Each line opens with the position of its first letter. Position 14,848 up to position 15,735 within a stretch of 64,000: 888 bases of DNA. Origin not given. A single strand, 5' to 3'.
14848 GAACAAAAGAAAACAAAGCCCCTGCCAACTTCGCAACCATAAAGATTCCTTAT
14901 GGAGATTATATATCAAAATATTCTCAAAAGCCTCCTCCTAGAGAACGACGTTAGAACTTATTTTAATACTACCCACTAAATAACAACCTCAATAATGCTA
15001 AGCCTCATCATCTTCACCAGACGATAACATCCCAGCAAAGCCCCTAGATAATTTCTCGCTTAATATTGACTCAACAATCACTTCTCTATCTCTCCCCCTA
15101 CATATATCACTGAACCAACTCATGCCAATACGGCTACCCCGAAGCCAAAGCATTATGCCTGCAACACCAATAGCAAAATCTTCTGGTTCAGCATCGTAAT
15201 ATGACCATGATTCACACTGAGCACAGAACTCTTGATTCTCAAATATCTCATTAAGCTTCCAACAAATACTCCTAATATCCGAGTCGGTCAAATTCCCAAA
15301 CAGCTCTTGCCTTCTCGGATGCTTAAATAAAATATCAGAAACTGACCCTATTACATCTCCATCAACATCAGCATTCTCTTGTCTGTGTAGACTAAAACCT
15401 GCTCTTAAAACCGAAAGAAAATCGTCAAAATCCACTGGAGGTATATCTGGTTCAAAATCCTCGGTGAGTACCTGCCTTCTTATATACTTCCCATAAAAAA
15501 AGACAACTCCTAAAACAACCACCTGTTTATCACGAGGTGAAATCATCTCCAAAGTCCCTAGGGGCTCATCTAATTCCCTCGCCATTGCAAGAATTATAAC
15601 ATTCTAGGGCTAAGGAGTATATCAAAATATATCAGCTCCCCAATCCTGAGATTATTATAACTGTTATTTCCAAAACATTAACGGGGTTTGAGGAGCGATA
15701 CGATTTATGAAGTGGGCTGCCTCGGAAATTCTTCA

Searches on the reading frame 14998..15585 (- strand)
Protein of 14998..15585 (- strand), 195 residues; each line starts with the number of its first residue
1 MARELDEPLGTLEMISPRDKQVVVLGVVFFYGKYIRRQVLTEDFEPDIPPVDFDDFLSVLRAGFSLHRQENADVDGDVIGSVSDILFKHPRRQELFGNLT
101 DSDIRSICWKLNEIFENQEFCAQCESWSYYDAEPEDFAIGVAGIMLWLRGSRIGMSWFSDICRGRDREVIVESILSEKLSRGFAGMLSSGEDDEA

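Call 4: search_protein_families(library=pfam, proteins=[window:14998-15585:-], max_evalue=1)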
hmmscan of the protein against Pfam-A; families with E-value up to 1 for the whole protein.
window:14998-15585:- (195 aa): 0 families

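Call 5: search_protein_families(library=ncbifam, proteins=[window:14998-15585:-], max_evalue=1)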
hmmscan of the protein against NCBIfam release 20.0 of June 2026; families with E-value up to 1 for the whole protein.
window:14998-15585:- (195 aa): 0 families

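Call 10: find_homologous_proteins(query=window:14998-15585:-)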
Query window:14998-15585:- (195 aa): 19 proteins with E <= 0.001 among 117 candidates.
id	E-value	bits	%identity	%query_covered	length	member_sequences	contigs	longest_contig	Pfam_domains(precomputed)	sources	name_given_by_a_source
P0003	2.3e-127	440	100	100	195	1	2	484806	-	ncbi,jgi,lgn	-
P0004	7.4e-109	380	86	99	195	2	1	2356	-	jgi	-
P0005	1.3e-106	372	84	99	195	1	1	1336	-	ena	-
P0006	6.2e-74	266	65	98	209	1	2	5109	-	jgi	-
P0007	2.9e-69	250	59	98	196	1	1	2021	-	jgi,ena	-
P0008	3.4e-68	247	57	98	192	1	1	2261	-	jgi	-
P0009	2.0e-67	244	57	97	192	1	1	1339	-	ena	-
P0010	1.9e-66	241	55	99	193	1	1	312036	-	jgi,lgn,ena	-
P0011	3.0e-65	237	57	96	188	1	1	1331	-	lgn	-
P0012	5.4e-63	230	54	100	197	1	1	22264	-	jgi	-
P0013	1.8e-62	228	55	98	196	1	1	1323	-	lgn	-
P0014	1.7e-61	225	51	98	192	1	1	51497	-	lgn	-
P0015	3.1e-61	224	55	97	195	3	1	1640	-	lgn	-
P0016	5.5e-57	210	62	80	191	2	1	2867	-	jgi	jgi:hypothetical protein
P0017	3.0e-56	208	49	96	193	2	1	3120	-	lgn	-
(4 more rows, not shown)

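Call 11: find_encoding_contigs(protein=P0010, flank=8000, max_places=2)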
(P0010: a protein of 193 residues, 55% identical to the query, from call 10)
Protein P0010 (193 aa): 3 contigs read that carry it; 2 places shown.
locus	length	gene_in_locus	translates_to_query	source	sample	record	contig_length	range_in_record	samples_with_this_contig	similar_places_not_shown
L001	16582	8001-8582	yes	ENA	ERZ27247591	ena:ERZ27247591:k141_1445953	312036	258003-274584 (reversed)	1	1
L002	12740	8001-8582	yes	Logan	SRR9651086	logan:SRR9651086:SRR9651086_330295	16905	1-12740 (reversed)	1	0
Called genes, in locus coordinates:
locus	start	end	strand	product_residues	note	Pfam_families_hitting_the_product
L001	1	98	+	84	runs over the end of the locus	-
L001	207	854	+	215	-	PF00834:Ribul_P_3_epim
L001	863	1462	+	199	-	PF18306:LDcluster4, PF03641:Lysine_decarbox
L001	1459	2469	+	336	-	PF00294:PfkB, PF08543:Phos_pyr_kin (weak)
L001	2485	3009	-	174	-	-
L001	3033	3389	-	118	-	PF08378:NERD, PF02021:UPF0102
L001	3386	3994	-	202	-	PF01351:RNase_HII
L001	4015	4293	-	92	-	PF01245:Ribosomal_L19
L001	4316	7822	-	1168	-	PF02811:PHP, PF07733:DNA_pol3_alpha, PF17657:DNA_pol3_finger, PF14579:HHH_6, PF01336:tRNA_anti-codon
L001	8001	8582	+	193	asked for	-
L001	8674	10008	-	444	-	PF02934:GatB_N, PF02637:GatB_Yqey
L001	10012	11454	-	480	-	PF01425:Amidase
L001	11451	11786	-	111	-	PF02686:GatC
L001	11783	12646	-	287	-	PF01435:Peptidase_M48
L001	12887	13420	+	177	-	PF01894:YjbQ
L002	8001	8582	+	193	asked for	-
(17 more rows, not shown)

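Call 12: find_encoding_contigs(protein=P0014, flank=8000, max_places=2)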
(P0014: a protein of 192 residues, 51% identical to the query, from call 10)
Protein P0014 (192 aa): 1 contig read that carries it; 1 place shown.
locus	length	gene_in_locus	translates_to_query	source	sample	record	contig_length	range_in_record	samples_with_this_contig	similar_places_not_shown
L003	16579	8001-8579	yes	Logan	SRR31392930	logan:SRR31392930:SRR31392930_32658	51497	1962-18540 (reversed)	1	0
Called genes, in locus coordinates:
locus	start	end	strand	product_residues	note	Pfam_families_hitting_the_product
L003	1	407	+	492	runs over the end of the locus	PF13632:Glyco_trans_2_3 (weak)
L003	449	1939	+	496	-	-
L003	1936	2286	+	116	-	-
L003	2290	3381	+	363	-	PF00953:Glycos_transf_4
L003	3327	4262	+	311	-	PF01040:UbiA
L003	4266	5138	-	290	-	PF08308:PEGA, PF08239:SH3_3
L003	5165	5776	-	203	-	PF09335:VTT_dom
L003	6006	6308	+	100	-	PF01541:GIY-YIG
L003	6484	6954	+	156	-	PF00583:Acetyltransf_1, PF13527:Acetyltransf_9, PF13673:Acetyltransf_10 (weak), PF13508:Acetyltransf_7 (weak)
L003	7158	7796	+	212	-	-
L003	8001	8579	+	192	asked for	-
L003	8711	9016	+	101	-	-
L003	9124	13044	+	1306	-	PF12768:Rax2 (faint), PF17164:DUF5122 (weak), PF00041:fn3, PF16656:Pur_ac_phosph_N (weak)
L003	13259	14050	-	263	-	PF15515:MvaI_BcnI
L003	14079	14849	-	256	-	PF08241:Methyltransf_11 (faint), PF13649:Methyltransf_25 (faint), PF13847:Methyltransf_31 (faint), PF01555:N6_N4_Mtase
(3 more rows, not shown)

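Call 13: find_encoding_contigs(protein=P0012, flank=8000, max_places=2)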
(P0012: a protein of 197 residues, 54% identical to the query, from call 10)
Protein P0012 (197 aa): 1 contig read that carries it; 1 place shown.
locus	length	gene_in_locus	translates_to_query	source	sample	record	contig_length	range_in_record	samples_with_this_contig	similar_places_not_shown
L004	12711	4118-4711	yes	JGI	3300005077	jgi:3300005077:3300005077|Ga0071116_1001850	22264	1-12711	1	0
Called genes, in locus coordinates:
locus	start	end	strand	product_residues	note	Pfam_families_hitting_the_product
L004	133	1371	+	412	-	PF13302:Acetyltransf_3, PF01427:Peptidase_M15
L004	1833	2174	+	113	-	PF18924:DUF5674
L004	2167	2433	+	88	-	-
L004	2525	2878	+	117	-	-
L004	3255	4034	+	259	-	-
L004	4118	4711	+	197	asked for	-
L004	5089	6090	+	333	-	-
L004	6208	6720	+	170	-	-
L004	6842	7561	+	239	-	-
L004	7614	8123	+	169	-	-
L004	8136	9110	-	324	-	PF04014:MazE_antitoxin, PF01895:PhoU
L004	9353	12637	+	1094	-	-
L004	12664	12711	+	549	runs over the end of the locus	PF00158:Sigma54_activat (faint), PF13541:ChlI, PF00493:MCM (faint), PF01078:Mg_chelatase, PF13335:Mg_chelatase_C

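Call 20: find_encoding_contigs(protein=P0003, flank=10000, max_places=3)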
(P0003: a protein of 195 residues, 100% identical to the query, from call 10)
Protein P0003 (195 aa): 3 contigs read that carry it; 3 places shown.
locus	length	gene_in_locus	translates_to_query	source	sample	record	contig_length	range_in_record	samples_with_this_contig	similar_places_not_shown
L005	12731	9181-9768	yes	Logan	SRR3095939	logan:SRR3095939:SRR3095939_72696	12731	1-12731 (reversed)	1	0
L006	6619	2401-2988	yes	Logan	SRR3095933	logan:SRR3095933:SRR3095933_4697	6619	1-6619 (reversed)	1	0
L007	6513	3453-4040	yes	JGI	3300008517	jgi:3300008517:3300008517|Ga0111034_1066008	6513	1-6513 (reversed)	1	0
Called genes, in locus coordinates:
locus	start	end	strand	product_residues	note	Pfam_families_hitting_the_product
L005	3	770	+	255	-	?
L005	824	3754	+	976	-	PF00133:tRNA-synt_1, PF09334:tRNA-synt_1g (faint), PF08264:Anticodon_1, PF19302:DUF5915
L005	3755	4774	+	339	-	PF01098:FTSW_RODA_SPOVE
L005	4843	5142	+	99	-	PF00829:Ribosomal_L21p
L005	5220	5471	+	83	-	PF01016:Ribosomal_L27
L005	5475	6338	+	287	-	PF02195:ParB_N, PF17762:HTH_ParB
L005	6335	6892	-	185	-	PF10502:Peptidase_S26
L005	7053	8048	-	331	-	-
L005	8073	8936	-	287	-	-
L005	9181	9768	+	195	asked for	-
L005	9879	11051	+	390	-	PF26626:DUF8201 (weak)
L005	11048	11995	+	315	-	PF00535:Glycos_transf_2, PF10111:Glyco_tranf_2_2 (weak), PF13641:Glyco_tranf_2_3, PF13632:Glyco_trans_2_3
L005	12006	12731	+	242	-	?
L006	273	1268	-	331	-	-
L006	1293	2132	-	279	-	-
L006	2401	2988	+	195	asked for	-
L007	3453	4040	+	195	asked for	-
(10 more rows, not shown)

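Call 22: find_encoding_contigs(protein=P0004, flank=10000, max_places=3)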
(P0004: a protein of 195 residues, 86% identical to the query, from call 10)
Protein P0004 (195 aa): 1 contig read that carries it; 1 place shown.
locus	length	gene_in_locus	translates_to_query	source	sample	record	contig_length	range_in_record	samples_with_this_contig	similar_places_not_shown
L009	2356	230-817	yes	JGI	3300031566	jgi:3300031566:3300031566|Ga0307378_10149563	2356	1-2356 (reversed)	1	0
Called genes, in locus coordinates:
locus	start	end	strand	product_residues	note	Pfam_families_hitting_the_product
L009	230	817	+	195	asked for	-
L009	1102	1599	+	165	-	-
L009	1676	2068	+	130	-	PF00383:dCMP_cyt_deam_1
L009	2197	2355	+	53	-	?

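Call 23: find_encoding_contigs(protein=P0006, flank=10000, max_places=3)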
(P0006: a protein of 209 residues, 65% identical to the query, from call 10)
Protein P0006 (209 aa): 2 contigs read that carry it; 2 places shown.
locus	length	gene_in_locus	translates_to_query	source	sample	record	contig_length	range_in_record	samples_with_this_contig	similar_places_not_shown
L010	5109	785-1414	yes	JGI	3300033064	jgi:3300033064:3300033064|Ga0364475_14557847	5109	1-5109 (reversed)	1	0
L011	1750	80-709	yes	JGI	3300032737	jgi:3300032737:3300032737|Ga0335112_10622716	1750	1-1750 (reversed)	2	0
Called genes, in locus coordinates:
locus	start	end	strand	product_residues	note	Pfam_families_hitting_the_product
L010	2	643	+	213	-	?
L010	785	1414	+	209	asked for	-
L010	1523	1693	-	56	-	-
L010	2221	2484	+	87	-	-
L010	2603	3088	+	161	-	-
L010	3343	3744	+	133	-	-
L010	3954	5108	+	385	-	?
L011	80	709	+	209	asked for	-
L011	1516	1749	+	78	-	?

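Call 27: find_related_loci(query=A1, collection=genome_contigs, flank=6000)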
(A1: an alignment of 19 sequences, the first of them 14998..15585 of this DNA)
Query A1 (195 aa) in genome_contigs; peptide patterns used: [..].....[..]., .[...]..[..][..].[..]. (x = any residue, [..] = any of these).
36 stretches matched a pattern; 2 encode a relative of the query (tblastn E <= 1e-3); 2 distinct loci.
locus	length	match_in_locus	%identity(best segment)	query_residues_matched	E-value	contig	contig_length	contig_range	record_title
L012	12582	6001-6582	86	1-194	5e-113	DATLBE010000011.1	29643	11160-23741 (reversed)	MAG TPA_asm: Nevskiaceae bacterium isolate SMAG_U14290 k141_3591024, whole genome shotgun sequence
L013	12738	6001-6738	51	1-182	8e-42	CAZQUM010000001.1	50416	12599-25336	MAG TPA_asm: uncultured Gammaproteobacteria bacterium isolate SRP294416_co3_917 genome assembly, contig: NODE_618_length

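Call 31: predict_structure(alignment_id=A1)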
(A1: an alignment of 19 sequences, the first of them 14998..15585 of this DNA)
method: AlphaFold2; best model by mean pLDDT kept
length: 195 residues; sequences in the alignment: 19
mean_pLDDT: 81.7   pTM: 0.80
mean pLDDT of the five models: 81.7, 77.0, 73.6, 70.0, 67.6
residues with pLDDT >= 90: 90; 70-90: 68; 50-70: 12; < 50: 25
segments of 3 or more residues with pLDDT < 50: 1-4, 6-8, 182-195
pLDDT, mean of each block of 10 residues (from residue 1): 43 86 96 91 91 90 87 90 92 92 96 83 58 87 93 91 87 85 40 29
secondary structure, 60 per line:
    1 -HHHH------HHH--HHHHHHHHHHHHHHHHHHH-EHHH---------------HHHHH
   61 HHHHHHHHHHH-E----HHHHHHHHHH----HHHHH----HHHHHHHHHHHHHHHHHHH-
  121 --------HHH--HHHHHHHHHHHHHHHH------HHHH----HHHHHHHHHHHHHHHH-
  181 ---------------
elements in order: H2-5 H17-35 H56-71 H78-87 H92-96 H101-119 H134-149 H156-159 H164-179

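Call 40: fold_search(model_id=the predicted structure, library=pdb)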
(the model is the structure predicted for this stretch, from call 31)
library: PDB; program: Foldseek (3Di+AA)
matches with E <= 10: 127; with E <= 0.001: 0
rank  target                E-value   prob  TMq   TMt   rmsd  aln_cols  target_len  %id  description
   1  6zoq_B                2.5e+00  0.06  0.16  0.14  18.1       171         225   10  Oestrogen receptor ligand binding domain in complex with compound 16 (released 2021-01-20)
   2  1gu9_F                2.6e+00  0.06  0.18  0.19  14.7       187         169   11  Crystal Structure of Mycobacterium tuberculosis Alkylperoxidase AhpD (released 2002-02-14)
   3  8f6j_A                2.7e+00  0.04  0.15  0.12  19.1       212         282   13  Cryo-EM structure of a Zinc-loaded D287A mutant of the YiiP-Fab complex (released 2023-02-08)
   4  7v9m_R                3.4e+00  0.03  0.16  0.13  17.7       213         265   14  Cryo-EM structure of the GHRH-bound human GHRHR splice variant 1 complex (released 2021-10-20)
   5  4iw8_A                3.4e+00  0.03  0.13  0.11  17.1       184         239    8  Crystal Structure of the Estrogen Receptor alpha Ligand-binding Domain in Complex with Dynamic WAY-derivative, 9a (released 2013-03-27)
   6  5kcw_B                3.5e+00  0.05  0.17  0.15  17.6       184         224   11  Crystal Structure of the ER-alpha Ligand-binding Domain (Y537S) in Complex with an N-trifluoroethyl OBHS-N derivative (released 2016-11-16)
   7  9hfa                  3.9e+00  0.03  0.15  0.15  22.2       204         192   12  Crystal structure of human TRF1 TRFH domain in complex with compound 6 (released 2025-11-26)
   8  5dvs_B                3.9e+00  0.03  0.14  0.13  17.8       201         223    8  Crystal Structure of the ER-alpha Ligand-binding Domain in Complex with a 2-Methyl-substituted Triaryl-imine 4,4'-[(2- (released 2016-05-04)
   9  6ad7_A                3.9e+00  0.03  0.16  0.10  16.7       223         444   15  Crystal structure of the E148D mutant CLC-ec1 in 20 mM bromide (released 2019-08-28)
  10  7msa_B                4.3e+00  0.03  0.16  0.14  17.9       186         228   10  GDC-9545 in complex with estrogen receptor alpha (released 2021-06-02)
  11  9gzb_A                4.3e+00  0.02  0.15  0.12  20.3       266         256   10  Human PPAR-gamma ligand binding domain in complex with AKGO52 (released 2025-10-15)
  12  9ck0_A                4.5e+00  0.07  0.24  0.20  12.4       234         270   14  Cocrystal of PPARg LBD and NFKBIB / IKBB peptide with agonist GW1929 (released 2024-07-17)
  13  4h07                  4.5e+00  0.05  0.17  0.20  15.8       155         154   17  Complex of G65T Myoglobin with Phenol in its Proximal Cavity (released 2012-11-21)
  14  8vv1_B                4.7e+00  0.03  0.15  0.15  17.8       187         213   11  Estrogen receptor alpha ligand binding domain in complex with palazestrant (released 2025-03-19)
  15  9gfu_A                4.9e+00  0.04  0.21  0.18  17.2       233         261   15  Human PPAR-gamma ligand binding domain in complex with AKGO172 (released 2025-08-20)
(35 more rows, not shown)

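Call 46: search_protein_families(library=phrogs, proteins=[window:14998-15585:-], max_evalue=1)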
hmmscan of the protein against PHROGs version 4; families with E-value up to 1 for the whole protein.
window:14998-15585:- (195 aa): 0 families

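Call 47: search_protein_families(library=padloc, proteins=[window:14998-15585:-], max_evalue=1)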
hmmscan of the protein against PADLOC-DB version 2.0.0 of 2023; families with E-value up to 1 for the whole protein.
window:14998-15585:- (195 aa): 0 families

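Call 48: search_solved_structures(query=A1, max_evalue=10)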
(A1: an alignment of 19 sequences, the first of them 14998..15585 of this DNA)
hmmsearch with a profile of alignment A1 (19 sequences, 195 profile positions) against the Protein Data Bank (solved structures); distinct sequences matched with E-value up to 10: 0.

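Call 53: fold_search(model_id=the predicted structure, library=viral)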
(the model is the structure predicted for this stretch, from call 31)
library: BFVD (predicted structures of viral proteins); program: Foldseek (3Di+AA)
matches with E <= 10: 111; with E <= 0.001: 0
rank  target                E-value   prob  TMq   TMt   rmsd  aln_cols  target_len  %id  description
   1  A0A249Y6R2            6.0e-01  0.08  0.15  0.10  20.3       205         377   12  (no name in the UniProt tables at hand)
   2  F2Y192                1.5e+00  0.06  0.20  0.14  16.1       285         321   11  (no name in the UniProt tables at hand)
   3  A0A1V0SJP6            1.6e+00  0.08  0.18  0.15  14.1       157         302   13  Uncharacterized protein [Klosneuvirus KNV1]
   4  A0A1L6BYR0            1.7e+00  0.08  0.15  0.17  17.8       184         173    8  Membrane protein [Mycobacterium phage MrMagoo]
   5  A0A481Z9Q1            1.8e+00  0.07  0.17  0.14  17.5       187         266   12  Uncharacterized protein [Pithovirus LCPAC304]
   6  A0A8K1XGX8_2          2.0e+00  0.06  0.20  0.06  21.1       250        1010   12  RNA-directed RNA polymerase [Sanya Ischnura senegalensis xinmovirus 1]
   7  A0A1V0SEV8            2.1e+00  0.04  0.15  0.14  18.6       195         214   12  Thiaminase [Hokovirus HKV1]
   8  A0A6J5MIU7            2.1e+00  0.04  0.14  0.06  17.9       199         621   10  Uncharacterized protein [uncultured Caudovirales phage]
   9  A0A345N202            2.3e+00  0.14  0.22  0.14  12.4       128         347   12  (no name in the UniProt tables at hand)
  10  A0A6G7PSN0            2.4e+00  0.03  0.14  0.06  18.6       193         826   12  RNA-dependent RNA polymerase [Gergich narna-like virus]
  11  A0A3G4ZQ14            2.5e+00  0.05  0.16  0.16  17.4       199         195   13  Uncharacterized protein [Terrestrivirus sp.]
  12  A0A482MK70            2.6e+00  0.05  0.14  0.17  13.4       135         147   13  Uncharacterized protein [Burkholderia phage BcepSauron]
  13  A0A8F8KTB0            2.7e+00  0.06  0.17  0.10  20.0       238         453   12  Uncharacterized protein [Clandestinovirus]
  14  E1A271                3.1e+00  0.04  0.17  0.11  20.3       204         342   14  Uncharacterized protein [Aeromonas phage phiAS5]
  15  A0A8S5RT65            3.3e+00  0.05  0.19  0.14  14.0       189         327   11  Minor capsid component [Siphoviridae sp. ctZF426]
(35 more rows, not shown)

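Call 55: find_related_loci(query=A1, collection=viral_contigs, flank=6000)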
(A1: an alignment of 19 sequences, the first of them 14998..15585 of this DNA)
Query A1 (195 aa) in viral_contigs; peptide patterns used: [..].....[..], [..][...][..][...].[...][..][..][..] (x = any residue, [..] = any of these).
150 stretches matched a pattern, but none encodes a relative of the query by tblastn (E <= 1e-3).

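Call 69: search_protein_families(library=pfam, alignment_id=A1, max_evalue=1)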
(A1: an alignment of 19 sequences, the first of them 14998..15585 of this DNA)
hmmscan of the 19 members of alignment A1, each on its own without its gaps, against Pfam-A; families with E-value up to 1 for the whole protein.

A. member 1, window:14998-15585:- (195 aa): 0 families

B. families by the number of members that match (of 19 scanned): 4 families
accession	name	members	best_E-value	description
PF02845.22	CUE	5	0.00069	CUE domain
PF16891.10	STPPase_N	3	0.02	Serine-threonine protein phosphatase N-terminal domain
PF08066.17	PMC2NT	1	0.011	PMC2NT (NUC016) domain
PF03855.18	M-factor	1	0.27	M-factor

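Call 80: search_dna_similar(query=window:14998-15585:-, collection=phages, mode=protein, max_evalue=0.01, max_rows=5)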
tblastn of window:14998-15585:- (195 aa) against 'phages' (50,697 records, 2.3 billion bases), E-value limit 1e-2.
No match.

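Call 88: list_cluster_members(proteins=[window:14998-15585:-, window:15830-16693:+, window:16718-17713:+, window:18428-19291:-, window:21012-23942:-])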
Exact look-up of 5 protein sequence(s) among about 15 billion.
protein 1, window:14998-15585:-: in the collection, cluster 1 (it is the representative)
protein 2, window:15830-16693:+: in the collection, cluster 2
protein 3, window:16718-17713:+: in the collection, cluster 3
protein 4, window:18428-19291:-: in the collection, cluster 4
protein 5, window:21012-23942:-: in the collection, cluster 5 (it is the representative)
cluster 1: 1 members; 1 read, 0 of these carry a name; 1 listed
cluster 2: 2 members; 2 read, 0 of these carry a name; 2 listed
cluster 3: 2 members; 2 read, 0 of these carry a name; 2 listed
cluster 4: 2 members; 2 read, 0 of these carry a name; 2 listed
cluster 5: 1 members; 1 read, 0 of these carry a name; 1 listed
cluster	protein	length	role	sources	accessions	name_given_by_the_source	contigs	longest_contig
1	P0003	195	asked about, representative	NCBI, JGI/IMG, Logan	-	-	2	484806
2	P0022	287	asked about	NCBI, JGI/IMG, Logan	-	-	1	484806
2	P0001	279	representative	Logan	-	-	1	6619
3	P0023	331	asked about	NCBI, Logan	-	-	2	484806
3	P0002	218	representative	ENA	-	-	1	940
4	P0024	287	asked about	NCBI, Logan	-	-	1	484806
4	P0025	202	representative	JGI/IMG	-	-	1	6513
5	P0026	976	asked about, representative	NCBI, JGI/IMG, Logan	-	-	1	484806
